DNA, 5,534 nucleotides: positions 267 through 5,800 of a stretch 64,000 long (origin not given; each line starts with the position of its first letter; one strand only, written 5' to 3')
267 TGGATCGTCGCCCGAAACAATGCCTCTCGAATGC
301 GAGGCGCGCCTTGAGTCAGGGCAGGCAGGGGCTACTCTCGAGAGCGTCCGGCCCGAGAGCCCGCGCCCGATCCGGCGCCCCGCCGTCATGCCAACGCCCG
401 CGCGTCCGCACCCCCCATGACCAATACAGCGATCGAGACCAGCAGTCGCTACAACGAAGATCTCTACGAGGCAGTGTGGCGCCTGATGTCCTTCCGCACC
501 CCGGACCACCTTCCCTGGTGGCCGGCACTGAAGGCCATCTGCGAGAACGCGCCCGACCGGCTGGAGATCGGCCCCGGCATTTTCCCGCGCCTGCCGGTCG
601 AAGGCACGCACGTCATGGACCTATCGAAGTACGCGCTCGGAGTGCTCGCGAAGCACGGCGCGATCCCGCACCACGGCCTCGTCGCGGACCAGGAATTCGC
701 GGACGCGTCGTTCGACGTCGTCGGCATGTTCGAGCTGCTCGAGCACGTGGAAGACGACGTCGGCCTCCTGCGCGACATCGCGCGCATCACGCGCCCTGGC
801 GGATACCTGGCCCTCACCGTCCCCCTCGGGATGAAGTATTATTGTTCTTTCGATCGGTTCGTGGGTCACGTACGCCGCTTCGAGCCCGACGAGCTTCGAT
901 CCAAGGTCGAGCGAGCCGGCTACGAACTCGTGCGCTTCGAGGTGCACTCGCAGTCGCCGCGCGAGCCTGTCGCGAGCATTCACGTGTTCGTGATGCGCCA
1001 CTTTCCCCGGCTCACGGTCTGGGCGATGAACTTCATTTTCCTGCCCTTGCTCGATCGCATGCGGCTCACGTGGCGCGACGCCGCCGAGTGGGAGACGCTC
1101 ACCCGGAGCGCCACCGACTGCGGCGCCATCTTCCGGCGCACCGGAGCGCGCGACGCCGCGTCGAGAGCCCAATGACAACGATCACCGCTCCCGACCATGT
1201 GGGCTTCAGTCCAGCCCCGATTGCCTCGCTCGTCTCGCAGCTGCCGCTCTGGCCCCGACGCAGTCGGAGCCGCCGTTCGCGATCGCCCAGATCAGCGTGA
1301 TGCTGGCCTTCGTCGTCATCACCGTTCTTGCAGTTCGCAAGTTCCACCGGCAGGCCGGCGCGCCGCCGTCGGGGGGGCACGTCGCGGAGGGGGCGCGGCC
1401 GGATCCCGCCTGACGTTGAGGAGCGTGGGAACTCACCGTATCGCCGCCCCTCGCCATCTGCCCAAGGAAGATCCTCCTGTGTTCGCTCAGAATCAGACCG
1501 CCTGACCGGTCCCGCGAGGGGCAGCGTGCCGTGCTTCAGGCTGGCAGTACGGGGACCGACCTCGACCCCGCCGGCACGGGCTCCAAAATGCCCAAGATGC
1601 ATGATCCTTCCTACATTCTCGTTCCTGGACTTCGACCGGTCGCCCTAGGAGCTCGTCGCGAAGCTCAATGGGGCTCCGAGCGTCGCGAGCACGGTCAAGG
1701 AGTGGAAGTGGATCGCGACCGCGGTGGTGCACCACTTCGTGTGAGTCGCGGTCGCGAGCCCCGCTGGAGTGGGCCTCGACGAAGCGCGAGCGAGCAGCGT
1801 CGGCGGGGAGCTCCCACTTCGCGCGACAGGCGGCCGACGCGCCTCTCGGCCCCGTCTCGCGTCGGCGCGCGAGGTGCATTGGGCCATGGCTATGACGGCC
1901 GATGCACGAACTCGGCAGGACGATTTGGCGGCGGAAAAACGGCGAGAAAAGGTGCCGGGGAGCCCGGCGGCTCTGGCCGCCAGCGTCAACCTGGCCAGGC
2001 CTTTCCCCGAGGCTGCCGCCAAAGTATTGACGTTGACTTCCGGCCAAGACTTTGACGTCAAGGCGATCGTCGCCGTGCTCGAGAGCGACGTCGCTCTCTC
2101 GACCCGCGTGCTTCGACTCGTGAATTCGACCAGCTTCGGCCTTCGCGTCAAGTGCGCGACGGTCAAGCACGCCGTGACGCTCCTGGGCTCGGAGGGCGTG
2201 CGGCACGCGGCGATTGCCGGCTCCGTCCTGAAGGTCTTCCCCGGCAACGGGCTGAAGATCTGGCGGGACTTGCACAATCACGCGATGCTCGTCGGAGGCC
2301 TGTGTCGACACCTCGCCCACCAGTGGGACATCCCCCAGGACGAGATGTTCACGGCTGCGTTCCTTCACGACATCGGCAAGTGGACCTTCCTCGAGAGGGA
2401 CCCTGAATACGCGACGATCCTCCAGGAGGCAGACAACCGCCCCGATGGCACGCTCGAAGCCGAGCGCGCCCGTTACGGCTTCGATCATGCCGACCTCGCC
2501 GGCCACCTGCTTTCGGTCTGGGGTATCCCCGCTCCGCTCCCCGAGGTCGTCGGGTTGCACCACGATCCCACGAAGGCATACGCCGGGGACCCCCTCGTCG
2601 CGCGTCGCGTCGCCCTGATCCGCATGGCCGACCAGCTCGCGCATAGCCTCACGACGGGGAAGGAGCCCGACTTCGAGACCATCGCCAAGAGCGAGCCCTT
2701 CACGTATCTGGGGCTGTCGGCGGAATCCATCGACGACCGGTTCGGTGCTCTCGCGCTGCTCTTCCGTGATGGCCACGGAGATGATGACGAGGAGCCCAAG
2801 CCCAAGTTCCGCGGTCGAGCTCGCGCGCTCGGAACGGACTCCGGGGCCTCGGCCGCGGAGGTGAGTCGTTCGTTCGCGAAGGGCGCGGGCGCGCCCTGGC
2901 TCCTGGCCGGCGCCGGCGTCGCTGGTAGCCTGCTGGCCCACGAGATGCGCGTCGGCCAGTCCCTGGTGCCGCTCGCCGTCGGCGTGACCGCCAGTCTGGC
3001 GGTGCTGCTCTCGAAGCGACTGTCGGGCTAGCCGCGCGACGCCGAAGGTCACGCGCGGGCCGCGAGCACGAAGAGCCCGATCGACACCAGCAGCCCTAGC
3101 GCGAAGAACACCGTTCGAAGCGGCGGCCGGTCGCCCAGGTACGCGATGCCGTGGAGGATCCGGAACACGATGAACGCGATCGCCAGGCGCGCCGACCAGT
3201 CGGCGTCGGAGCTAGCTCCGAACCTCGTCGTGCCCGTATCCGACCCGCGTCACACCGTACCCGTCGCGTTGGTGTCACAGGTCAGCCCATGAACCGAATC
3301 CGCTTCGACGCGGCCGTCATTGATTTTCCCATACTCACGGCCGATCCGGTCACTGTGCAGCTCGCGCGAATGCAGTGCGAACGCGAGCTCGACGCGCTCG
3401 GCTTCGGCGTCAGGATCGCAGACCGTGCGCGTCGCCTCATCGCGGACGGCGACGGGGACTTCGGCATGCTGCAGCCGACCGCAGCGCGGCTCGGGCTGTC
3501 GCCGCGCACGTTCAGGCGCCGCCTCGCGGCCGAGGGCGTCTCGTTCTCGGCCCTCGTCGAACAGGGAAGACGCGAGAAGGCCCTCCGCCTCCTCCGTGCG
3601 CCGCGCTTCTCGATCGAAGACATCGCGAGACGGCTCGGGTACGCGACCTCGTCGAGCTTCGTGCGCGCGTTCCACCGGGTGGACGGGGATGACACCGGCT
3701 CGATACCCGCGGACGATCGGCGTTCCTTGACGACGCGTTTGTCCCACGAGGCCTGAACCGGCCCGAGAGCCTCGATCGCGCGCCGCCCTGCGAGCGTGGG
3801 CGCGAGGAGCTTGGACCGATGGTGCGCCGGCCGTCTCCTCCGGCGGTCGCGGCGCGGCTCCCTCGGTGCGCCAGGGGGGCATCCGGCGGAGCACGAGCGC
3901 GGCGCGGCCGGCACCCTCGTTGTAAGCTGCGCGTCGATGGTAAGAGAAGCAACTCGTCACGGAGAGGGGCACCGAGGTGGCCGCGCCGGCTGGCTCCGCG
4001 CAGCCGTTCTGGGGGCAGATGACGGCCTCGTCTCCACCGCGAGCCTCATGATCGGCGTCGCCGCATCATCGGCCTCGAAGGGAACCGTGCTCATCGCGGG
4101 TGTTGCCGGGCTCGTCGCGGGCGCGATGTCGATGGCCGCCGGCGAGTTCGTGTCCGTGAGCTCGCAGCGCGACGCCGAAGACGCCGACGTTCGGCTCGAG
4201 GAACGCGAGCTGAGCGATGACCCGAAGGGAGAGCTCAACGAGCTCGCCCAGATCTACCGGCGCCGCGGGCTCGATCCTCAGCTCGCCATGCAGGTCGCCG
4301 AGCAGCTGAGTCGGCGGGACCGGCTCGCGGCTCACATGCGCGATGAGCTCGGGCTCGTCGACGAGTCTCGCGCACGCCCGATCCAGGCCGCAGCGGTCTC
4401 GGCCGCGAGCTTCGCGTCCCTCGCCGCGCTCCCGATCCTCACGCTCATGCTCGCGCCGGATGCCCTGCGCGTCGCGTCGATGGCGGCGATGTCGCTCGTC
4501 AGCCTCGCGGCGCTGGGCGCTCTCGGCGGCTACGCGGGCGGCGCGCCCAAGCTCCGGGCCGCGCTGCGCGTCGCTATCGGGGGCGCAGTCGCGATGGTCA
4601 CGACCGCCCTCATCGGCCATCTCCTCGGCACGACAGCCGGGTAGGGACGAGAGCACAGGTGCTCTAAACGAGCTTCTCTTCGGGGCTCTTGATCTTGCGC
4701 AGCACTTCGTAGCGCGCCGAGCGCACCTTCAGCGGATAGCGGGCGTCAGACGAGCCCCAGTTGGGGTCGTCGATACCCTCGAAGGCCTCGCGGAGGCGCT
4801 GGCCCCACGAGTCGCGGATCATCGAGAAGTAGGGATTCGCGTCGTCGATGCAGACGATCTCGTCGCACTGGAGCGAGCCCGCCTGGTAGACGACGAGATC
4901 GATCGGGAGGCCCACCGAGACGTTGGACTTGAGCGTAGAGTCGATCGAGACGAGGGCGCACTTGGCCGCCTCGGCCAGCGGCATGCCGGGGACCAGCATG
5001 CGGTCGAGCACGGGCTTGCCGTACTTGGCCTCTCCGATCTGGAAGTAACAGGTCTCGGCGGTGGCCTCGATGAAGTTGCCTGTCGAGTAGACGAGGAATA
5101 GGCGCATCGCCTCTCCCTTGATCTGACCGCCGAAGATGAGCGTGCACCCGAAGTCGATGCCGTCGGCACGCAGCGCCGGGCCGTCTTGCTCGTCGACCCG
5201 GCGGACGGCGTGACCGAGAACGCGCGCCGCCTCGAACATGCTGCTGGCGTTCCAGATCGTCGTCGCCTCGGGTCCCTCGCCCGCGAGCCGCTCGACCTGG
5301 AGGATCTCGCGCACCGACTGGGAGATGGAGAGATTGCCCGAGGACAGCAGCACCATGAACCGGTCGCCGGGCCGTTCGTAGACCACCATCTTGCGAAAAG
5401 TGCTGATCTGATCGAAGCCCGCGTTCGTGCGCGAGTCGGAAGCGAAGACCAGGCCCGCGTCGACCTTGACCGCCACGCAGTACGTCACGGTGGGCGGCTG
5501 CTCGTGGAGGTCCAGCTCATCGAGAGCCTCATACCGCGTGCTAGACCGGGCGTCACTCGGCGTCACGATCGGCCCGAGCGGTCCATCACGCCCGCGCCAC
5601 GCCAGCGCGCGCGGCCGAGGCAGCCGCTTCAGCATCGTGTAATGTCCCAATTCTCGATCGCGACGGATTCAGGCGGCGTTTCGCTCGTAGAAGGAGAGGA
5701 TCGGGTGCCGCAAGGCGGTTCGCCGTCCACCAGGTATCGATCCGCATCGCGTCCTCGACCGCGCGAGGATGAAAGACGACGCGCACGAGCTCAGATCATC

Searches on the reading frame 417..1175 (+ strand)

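Call 77: search_protein_families(library=pfam, proteins=[window:417-1175:+], max_evalue=0.0001)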
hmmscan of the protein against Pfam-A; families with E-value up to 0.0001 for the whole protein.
window:417-1175:+ (252 aa): 4 families
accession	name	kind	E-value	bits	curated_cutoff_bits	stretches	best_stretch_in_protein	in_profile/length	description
PF13489.12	Methyltransf_23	-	3.1e-11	43.7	27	1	86-172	68-162/164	Methyltransferase domain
PF08241.18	Methyltransf_11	-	8.8e-11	42.7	21.2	1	66-132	23-94/95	Methyltransferase domain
PF08242.18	Methyltransf_12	-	1.8e-05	25.8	30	1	65-131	24-98/98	Methyltransferase domain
PF13649.12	Methyltransf_25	-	2.5e-05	25.3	27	1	66-129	26-97/97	Methyltransferase domain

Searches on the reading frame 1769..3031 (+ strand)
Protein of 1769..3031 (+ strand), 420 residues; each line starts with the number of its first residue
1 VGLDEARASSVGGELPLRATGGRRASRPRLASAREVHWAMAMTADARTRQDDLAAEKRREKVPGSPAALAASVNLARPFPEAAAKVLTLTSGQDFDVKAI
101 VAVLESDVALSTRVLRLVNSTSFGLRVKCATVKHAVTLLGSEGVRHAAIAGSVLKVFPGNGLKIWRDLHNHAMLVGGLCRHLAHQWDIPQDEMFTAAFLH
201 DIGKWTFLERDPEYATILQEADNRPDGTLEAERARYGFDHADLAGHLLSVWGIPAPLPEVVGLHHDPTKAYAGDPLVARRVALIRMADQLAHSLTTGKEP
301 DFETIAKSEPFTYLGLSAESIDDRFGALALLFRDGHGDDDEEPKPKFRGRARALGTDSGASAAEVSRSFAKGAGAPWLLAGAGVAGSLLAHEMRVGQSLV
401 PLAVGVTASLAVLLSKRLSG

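Call 77: search_protein_families(library=pfam, proteins=[window:1769-3031:+], max_evalue=0.0001)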
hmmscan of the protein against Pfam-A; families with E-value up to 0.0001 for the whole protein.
window:1769-3031:+ (420 aa): 1 family
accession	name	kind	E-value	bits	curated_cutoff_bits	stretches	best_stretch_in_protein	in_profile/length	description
PF08668.18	HDOD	-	4.6e-39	134.4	22.9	1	78-267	3-196/196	HDOD domain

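Call 104: find_encoding_contigs(protein=window:1769-3031:+, flank=10000, max_places=2)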
Protein window:1769-3031:+ (420 aa): no gene with exactly this product is on record in the collection.

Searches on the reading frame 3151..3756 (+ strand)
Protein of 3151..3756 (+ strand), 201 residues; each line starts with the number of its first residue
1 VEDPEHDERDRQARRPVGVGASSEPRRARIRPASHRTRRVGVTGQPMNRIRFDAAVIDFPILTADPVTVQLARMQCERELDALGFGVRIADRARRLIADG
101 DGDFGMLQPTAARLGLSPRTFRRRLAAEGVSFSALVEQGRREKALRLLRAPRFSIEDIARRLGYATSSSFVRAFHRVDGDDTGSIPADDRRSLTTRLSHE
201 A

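Call 77: search_protein_families(library=pfam, proteins=[window:3151-3756:+], max_evalue=0.0001)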
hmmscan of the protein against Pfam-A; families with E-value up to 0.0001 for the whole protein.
window:3151-3756:+ (201 aa): 3 families
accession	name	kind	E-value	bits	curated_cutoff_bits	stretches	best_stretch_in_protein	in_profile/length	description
PF12833.13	HTH_18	-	2.4e-15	57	33.6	1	111-177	2-69/80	Helix-turn-helix domain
PF13384.12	HTH_23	-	8e-06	26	24.6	0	140-166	6-31/50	Homeodomain-like domain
PF00165.29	HTH_AraC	-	8.9e-06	26.1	26.6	0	149-177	2-32/42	Bacterial regulatory helix-turn-helix proteins, AraC family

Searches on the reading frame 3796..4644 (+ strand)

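Call 77: search_protein_families(library=pfam, proteins=[window:3796-4644:+], max_evalue=0.0001)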
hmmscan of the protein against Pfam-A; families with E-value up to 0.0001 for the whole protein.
window:3796-4644:+ (282 aa): 1 family
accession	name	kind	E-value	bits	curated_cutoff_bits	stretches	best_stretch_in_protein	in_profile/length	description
PF01988.24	VIT1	-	2.6e-65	220.7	28.1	1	67-275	1-214/214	VIT family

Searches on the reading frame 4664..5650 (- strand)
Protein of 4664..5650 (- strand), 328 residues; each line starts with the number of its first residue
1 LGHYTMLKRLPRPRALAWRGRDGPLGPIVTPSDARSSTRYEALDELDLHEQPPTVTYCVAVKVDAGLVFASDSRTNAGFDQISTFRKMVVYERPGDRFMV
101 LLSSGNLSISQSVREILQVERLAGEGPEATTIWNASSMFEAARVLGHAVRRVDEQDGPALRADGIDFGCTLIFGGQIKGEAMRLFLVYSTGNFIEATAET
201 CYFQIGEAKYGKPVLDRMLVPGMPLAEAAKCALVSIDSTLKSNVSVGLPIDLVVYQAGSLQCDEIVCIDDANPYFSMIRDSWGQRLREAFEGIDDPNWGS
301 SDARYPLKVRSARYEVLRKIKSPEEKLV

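Call 77: search_protein_families(library=pfam, proteins=[window:4664-5650:-], max_evalue=0.0001)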
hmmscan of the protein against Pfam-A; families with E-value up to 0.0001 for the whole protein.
window:4664-5650:- (328 aa): 1 family
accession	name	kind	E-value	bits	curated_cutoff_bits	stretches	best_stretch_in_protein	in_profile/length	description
PF00227.31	Proteasome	-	3.2e-05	24.1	22.4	0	166-253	102-187/189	Proteasome subunit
